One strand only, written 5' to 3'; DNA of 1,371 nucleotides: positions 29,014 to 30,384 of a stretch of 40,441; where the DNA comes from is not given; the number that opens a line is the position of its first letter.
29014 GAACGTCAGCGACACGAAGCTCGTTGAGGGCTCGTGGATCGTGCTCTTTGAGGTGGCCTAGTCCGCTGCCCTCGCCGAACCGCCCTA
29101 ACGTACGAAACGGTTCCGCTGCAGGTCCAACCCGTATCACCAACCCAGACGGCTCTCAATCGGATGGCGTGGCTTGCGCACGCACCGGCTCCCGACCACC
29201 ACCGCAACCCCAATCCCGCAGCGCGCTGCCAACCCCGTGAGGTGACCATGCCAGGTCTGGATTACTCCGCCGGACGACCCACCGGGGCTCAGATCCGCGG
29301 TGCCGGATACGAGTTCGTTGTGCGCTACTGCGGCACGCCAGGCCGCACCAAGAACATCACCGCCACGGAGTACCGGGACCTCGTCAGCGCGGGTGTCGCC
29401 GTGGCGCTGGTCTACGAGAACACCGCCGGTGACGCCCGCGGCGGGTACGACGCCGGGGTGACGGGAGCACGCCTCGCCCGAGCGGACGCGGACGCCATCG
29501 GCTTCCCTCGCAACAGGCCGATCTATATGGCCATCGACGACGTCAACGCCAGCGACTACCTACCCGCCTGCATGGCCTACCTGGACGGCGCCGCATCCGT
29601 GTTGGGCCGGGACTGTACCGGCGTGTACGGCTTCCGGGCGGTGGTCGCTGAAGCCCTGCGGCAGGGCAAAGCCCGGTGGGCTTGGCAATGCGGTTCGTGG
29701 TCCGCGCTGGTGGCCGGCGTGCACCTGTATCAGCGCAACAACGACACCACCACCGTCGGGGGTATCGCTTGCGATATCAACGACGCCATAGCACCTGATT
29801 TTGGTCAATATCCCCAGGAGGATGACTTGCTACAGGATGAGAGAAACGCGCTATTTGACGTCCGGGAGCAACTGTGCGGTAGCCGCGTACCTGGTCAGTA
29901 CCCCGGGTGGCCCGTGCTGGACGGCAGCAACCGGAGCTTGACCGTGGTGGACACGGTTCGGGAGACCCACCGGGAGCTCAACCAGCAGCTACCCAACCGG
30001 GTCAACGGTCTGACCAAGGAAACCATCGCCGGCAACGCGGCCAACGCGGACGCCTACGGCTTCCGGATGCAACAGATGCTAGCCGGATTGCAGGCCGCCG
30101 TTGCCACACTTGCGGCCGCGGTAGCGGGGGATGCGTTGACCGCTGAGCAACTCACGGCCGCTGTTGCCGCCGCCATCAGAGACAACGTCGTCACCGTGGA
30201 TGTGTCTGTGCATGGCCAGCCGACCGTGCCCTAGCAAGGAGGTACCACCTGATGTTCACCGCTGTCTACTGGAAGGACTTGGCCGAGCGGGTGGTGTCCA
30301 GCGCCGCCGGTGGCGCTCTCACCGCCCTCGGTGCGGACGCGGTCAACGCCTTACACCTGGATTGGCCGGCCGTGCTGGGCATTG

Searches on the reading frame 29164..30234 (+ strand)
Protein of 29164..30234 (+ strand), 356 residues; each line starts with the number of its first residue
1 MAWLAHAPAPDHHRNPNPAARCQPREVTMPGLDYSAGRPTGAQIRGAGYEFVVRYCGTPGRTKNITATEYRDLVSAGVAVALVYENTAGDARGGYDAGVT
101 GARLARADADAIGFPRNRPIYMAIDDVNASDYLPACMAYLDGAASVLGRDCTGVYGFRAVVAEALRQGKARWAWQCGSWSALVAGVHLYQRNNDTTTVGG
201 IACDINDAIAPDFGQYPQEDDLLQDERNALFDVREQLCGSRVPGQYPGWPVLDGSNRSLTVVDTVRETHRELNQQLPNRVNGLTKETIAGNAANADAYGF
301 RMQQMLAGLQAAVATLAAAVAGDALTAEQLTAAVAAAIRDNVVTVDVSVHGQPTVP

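Call 32: search_protein_families(library=phrogs, proteins=[window:29164-30234:+], max_evalue=0.00001)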
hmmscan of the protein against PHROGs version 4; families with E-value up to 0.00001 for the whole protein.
window:29164-30234:+ (356 aa): 2 families
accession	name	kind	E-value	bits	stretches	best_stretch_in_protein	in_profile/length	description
phrog_13480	-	lysis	2e-30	106.9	1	42-219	20-216/234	endolysin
phrog_28089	-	lysis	3.1e-19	69.4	1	31-218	23-232/1141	endolysin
